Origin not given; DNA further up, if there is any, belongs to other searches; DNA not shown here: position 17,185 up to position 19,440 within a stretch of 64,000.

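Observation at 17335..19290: Single polypeptide fusing a PBP5-type DD-carboxypeptidase to a CapA/PGA_cap metallophosphatase-like domain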

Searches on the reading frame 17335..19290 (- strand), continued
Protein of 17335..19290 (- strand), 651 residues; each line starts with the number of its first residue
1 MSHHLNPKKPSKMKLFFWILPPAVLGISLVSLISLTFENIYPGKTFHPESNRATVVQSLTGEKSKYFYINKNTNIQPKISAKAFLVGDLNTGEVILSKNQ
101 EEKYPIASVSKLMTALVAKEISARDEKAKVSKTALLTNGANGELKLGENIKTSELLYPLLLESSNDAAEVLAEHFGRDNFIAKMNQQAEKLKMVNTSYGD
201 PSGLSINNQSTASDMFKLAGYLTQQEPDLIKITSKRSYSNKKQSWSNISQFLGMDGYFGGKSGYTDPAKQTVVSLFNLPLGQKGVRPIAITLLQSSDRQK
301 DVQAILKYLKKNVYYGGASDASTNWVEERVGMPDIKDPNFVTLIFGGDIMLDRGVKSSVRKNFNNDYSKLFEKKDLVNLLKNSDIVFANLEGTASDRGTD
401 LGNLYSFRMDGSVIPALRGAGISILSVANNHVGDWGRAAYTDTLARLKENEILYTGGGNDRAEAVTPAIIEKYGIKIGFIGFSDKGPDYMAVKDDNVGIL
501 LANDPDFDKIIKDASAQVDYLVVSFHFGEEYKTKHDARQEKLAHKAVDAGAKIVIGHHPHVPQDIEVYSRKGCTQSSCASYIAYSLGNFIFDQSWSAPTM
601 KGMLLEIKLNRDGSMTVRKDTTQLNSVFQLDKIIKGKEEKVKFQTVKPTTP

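Call 36: search_protein_families(library=pfam, proteins=[P0122, P0124, P0125, P0128, P0135, P0139, P0143, P0161, P0179, P0223], max_evalue=0.0001)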
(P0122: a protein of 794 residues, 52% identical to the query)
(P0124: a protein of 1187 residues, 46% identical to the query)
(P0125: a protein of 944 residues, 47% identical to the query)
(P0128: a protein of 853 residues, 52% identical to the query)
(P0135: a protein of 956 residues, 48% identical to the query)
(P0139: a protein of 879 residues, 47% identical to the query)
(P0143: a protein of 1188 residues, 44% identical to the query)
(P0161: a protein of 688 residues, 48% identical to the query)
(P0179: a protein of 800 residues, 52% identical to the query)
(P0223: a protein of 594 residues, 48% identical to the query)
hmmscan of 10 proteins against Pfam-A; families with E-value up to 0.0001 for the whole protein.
P0122 (794 aa): 5 families
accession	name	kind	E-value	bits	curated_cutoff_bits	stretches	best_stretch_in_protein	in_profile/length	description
PF09587.15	PGA_cap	-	6.7e-66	222.8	27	1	501-743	1-255/255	Bacterial capsule synthesis protein PGA_cap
PF00768.25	Peptidase_S11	-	7.7e-38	130.7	27.6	1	237-434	9-221/239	D-alanyl-D-alanine carboxypeptidase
PF13354.11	Beta-lactamase2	-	2.3e-11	43.9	22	1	244-424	3-189/214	Beta-lactamase enzyme family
PF03734.19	YkuD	-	4.6e-10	40.7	23.4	1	98-209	3-146/146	L,D-transpeptidase catalytic domain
PF02113.21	Peptidase_S13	-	8.2e-05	22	22.8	0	238-303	16-84/444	D-Ala-D-Ala carboxypeptidase 3 (S13) family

P0124 (1187 aa): 5 families
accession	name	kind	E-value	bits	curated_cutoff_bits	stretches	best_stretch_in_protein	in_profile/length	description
PF09587.15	PGA_cap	-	3.7e-118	394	27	2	358-595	2-255/255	Bacterial capsule synthesis protein PGA_cap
PF00768.25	Peptidase_S11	-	2e-43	149.1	27.6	1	99-297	6-220/239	D-alanyl-D-alanine carboxypeptidase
PF02557.22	VanY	-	5.2e-36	123.8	25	1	1033-1160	3-130/132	D-alanyl-D-alanine carboxypeptidase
PF13354.11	Beta-lactamase2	-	4.9e-13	49.4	22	1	112-270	6-177/214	Beta-lactamase enzyme family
PF02113.21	Peptidase_S13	-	1.8e-05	24.1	22.8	0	101-151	12-64/444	D-Ala-D-Ala carboxypeptidase 3 (S13) family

P0125 (944 aa): 2 families
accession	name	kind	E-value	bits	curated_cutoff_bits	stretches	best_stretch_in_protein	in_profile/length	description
PF09587.15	PGA_cap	-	2.9e-110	368.2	27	2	319-556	2-255/255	Bacterial capsule synthesis protein PGA_cap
PF00768.25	Peptidase_S11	-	9.6e-29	101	27.6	2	129-250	93-221/239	D-alanyl-D-alanine carboxypeptidase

P0128 (853 aa): 5 families
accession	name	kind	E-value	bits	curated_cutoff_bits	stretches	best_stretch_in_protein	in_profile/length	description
PF09587.15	PGA_cap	-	3.3e-69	233.6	27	1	369-607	1-255/255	Bacterial capsule synthesis protein PGA_cap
PF00768.25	Peptidase_S11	-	1.9e-37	129.4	27.6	1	118-315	8-221/239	D-alanyl-D-alanine carboxypeptidase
PF02557.22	VanY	-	1e-35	122.9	25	1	709-831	4-131/132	D-alanyl-D-alanine carboxypeptidase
PF13354.11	Beta-lactamase2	-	1.2e-06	28.4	22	1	126-264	3-147/214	Beta-lactamase enzyme family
PF02113.21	Peptidase_S13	-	4.4e-05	22.9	22.8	0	122-165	17-61/444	D-Ala-D-Ala carboxypeptidase 3 (S13) family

P0135 (956 aa): 5 families
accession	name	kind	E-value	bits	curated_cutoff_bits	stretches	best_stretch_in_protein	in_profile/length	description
PF09587.15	PGA_cap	-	2.9e-69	233.9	27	1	342-580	1-255/255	Bacterial capsule synthesis protein PGA_cap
PF02557.22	VanY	-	1.2e-38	132.3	25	1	829-956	4-132/132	D-alanyl-D-alanine carboxypeptidase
PF00768.25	Peptidase_S11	-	2.1e-36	126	27.6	1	87-283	6-218/239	D-alanyl-D-alanine carboxypeptidase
PF13354.11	Beta-lactamase2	-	1.8e-06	27.9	22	1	95-275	1-188/214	Beta-lactamase enzyme family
PF02113.21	Peptidase_S13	-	5.5e-06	25.8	22.8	0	88-138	13-63/444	D-Ala-D-Ala carboxypeptidase 3 (S13) family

P0139 (879 aa): 5 families
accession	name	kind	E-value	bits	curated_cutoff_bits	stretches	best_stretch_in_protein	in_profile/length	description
PF09587.15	PGA_cap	-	2.3e-67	227.6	27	1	598-836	1-255/255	Bacterial capsule synthesis protein PGA_cap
PF00768.25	Peptidase_S11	-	7.6e-37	127.5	27.6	1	90-285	7-218/239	D-alanyl-D-alanine carboxypeptidase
PF02557.22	VanY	-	2.4e-35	121.6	25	1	436-562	3-131/132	D-alanyl-D-alanine carboxypeptidase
PF13354.11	Beta-lactamase2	-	1.4e-11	44.6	22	1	99-236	3-146/214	Beta-lactamase enzyme family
PF02113.21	Peptidase_S13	-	3.3e-05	23.3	22.8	0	95-144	18-69/444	D-Ala-D-Ala carboxypeptidase 3 (S13) family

P0143 (1188 aa): 4 families
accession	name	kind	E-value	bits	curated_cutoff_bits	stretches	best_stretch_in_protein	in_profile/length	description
PF09587.15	PGA_cap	-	4.5e-114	380.7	27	2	369-610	1-255/255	Bacterial capsule synthesis protein PGA_cap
PF02557.22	VanY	-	6.4e-36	123.5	25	1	1042-1169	4-132/132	D-alanyl-D-alanine carboxypeptidase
PF00768.25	Peptidase_S11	-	7.5e-34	117.7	27.6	1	116-313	7-218/239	D-alanyl-D-alanine carboxypeptidase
PF13354.11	Beta-lactamase2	-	6.4e-07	29.4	22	1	123-306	1-189/214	Beta-lactamase enzyme family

P0161 (688 aa): 1 family
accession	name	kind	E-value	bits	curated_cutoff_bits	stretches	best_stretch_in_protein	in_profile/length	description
PF09587.15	PGA_cap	-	1.3e-114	382.5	27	2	64-301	2-255/255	Bacterial capsule synthesis protein PGA_cap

P0179 (800 aa): 4 families
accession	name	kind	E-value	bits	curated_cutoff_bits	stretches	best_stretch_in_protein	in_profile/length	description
PF09587.15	PGA_cap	-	3.4e-63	214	27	1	69-306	2-255/255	Bacterial capsule synthesis protein PGA_cap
PF10282.15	Lactonase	-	2.8e-09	37.1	21.7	0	626-701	249-328/344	Lactonase, 7-bladed beta-propeller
PF25174.1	Beta-prop_THOC3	-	1.1e-05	25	305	0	725-781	93-148/272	THOC3 beta-propeller domain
PF23414.1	Beta-prop_EML_2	-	4.3e-05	23.5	90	0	712-782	31-101/266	Echinoderm microtubule-associated protein second beta-propeller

P0223 (594 aa): 2 families
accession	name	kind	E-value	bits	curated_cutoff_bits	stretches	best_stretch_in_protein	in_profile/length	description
PF09587.15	PGA_cap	-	1e-72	245.1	27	1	317-555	1-255/255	Bacterial capsule synthesis protein PGA_cap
PF01875.22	Memo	-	4.8e-19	69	27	1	100-283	50-241/269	Memo-like protein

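Call 39: search_protein_families(library=pfam, alignment_id=A2, max_evalue=0.0001)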
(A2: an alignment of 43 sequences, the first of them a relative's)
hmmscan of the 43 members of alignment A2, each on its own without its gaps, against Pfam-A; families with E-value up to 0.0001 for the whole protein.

A. member 1, P0121 (636 aa): 4 families
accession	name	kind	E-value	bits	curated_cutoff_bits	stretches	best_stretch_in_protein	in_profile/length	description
PF09587.15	PGA_cap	-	2.2e-68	230.9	27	1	342-580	2-255/255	Bacterial capsule synthesis protein PGA_cap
PF00768.25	Peptidase_S11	-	5.9e-37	127.8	27.6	1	72-276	4-224/239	D-alanyl-D-alanine carboxypeptidase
PF02113.21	Peptidase_S13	-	2.9e-06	26.7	22.8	0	79-130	17-70/444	D-Ala-D-Ala carboxypeptidase 3 (S13) family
PF13354.11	Beta-lactamase2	-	7.8e-06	25.8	22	1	84-217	3-142/214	Beta-lactamase enzyme family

B. families by the number of members that match (of 43 scanned): 7 families
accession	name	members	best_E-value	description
PF09587.15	PGA_cap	43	3.7e-118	Bacterial capsule synthesis protein PGA_cap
PF00768.25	Peptidase_S11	43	2e-43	D-alanyl-D-alanine carboxypeptidase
PF13354.11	Beta-lactamase2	36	4.9e-13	Beta-lactamase enzyme family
PF02113.21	Peptidase_S13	14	6.9e-07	D-Ala-D-Ala carboxypeptidase 3 (S13) family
PF03734.19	YkuD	12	2.4e-17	L,D-transpeptidase catalytic domain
PF02557.22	VanY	6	1.2e-38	D-alanyl-D-alanine carboxypeptidase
PF01522.26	Polysacc_deac_1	1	3.8e-20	Polysaccharide deacetylase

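Call 40: list_cluster_members(proteins=[P0121, P0122, P0124, P0128, P0139, P0146, P0158, P0168, P0173, P0133])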
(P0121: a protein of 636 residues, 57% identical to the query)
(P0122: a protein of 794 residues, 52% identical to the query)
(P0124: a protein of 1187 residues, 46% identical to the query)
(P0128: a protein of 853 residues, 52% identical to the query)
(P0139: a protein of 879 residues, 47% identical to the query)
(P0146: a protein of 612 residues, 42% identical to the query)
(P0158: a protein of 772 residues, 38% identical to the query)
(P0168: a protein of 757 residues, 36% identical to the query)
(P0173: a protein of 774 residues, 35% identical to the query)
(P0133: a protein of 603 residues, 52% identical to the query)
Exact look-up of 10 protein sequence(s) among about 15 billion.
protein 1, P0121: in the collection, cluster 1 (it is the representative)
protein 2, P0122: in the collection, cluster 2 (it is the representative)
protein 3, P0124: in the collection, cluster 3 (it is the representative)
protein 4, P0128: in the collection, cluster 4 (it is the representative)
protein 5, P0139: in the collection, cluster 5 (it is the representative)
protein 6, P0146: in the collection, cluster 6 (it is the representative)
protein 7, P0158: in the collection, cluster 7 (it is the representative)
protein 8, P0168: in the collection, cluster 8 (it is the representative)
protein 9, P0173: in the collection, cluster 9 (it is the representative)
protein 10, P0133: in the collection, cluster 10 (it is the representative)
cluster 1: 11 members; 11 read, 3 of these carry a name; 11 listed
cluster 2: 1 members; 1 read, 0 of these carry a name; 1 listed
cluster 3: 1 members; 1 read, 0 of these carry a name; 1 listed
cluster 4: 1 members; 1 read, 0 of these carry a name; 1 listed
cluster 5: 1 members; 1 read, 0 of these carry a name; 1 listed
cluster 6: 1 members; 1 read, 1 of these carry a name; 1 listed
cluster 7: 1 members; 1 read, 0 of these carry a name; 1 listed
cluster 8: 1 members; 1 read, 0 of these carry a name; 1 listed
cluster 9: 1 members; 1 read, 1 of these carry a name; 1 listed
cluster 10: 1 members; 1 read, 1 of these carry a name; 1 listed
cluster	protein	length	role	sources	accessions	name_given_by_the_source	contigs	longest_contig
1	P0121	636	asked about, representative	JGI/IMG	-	poly-gamma-glutamate synthesis protein (capsule biosynthesis protein)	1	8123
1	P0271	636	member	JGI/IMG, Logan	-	D-alanyl-D-alanine carboxypeptidase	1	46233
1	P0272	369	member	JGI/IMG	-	poly-gamma-glutamate synthesis protein (capsule biosynthesis protein)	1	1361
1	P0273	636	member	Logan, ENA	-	-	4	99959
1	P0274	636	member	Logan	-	-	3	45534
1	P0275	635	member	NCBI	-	-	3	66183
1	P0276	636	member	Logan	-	-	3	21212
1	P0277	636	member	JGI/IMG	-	-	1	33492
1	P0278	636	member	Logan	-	-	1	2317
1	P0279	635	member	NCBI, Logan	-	-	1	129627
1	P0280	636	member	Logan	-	-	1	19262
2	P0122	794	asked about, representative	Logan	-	-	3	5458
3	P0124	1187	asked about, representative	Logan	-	-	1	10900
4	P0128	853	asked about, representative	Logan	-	-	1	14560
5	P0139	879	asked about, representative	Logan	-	-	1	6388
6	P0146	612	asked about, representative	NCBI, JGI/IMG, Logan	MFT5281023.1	MAG: D-alanyl-D-alanine carboxypeptidase/poly-gamma-glutamate capsule biosynthesis ... | D-alanyl-D-alanine carboxypeptidase/poly-gamma-glutamate capsule biosynthesis protein ...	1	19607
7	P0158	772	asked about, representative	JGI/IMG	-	-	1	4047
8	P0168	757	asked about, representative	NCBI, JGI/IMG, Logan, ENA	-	-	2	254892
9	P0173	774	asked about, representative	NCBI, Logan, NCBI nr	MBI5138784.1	MAG: CapA family protein [Candidatus Vogelbacteria bacterium] | CapA family protein [Candidatus Vogelbacteria bacterium]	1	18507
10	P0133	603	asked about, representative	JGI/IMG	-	D-alanyl-D-alanine carboxypeptidase/poly-gamma-glutamate capsule biosynthesis protein ...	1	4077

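Call 41: find_encoding_contigs(protein=P0176, flank=6000, max_places=3)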
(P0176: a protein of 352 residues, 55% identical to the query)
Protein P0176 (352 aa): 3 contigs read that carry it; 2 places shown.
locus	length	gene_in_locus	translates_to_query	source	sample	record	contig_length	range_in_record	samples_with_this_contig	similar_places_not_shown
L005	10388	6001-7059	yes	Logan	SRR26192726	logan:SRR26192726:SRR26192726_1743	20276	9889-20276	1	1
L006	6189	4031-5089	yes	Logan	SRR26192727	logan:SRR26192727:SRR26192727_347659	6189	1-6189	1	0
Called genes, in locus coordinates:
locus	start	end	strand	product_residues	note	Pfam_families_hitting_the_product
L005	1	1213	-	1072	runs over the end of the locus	PF04563:RNA_pol_Rpb2_1, PF04561:RNA_pol_Rpb2_2, PF04565:RNA_pol_Rpb2_3, PF10385:RNA_pol_Rpb2_45, PF00562:RNA_pol_Rpb2_6, PF04560:RNA_pol_Rpb2_7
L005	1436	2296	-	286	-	-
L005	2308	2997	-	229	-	PF01746:tRNA_m1G_MT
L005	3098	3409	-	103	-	PF13083:KH_KhpA-B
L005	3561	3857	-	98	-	PF00886:Ribosomal_S16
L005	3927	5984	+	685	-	PF17876:CSD2 (weak), PF00773:RNB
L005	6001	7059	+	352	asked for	PF09587:PGA_cap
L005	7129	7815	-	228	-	-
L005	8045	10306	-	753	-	PF00005:ABC_tran (faint), PF02463:SMC_N, PF13175:AAA_15, PF13476:AAA_23, PF13555:AAA_29 (faint), PF13304:AAA_21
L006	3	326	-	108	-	?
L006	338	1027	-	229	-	PF01746:tRNA_m1G_MT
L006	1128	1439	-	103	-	PF13083:KH_KhpA-B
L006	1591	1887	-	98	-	PF00886:Ribosomal_S16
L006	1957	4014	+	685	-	PF17876:CSD2 (weak), PF00773:RNB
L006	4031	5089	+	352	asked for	PF09587:PGA_cap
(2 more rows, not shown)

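Call 42: find_encoding_contigs(protein=P0209, flank=6000, max_places=3)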
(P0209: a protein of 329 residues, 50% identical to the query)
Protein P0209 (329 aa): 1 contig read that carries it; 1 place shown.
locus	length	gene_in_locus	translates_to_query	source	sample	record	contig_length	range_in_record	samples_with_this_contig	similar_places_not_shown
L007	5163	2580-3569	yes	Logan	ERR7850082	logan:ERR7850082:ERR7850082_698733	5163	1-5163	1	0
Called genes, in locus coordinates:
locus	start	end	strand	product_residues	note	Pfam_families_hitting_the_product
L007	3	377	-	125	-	?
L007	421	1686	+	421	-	PF02403:Seryl_tRNA_N, PF00587:tRNA-synt_2b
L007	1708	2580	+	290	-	-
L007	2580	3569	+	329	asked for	PF00768:Peptidase_S11, PF02113:Peptidase_S13 (faint), PF13354:Beta-lactamase2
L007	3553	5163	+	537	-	?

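Call 43: search_protein_families(library=pfam, proteins=[L007:3553-5163:+, L007:1708-2580:+, L005:7129-7815:-], max_evalue=0.01)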
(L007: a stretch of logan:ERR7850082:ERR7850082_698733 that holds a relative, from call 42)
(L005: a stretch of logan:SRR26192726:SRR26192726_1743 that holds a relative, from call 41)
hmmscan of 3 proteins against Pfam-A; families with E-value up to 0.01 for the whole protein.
L007:3553-5163:+ (537 aa): 4 families
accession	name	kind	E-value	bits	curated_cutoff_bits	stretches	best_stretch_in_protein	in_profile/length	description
PF00768.25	Peptidase_S11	-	1.6e-34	119.9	27.6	1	227-424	5-218/239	D-alanyl-D-alanine carboxypeptidase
PF03734.19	YkuD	-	5.1e-18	66.5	23.4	1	86-201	2-146/146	L,D-transpeptidase catalytic domain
PF13354.11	Beta-lactamase2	-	2.7e-11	43.7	22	1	238-379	3-150/214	Beta-lactamase enzyme family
PF02113.21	Peptidase_S13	-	0.0059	15.8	22.8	0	234-285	18-72/444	D-Ala-D-Ala carboxypeptidase 3 (S13) family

L007:1708-2580:+ (290 aa): 0 families

L005:7129-7815:- (228 aa): 1 family
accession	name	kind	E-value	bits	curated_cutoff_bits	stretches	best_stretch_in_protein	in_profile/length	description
PF20128.4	DUF6518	-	0.0032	17.4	25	1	16-94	95-177/204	Family of unknown function (DUF6518)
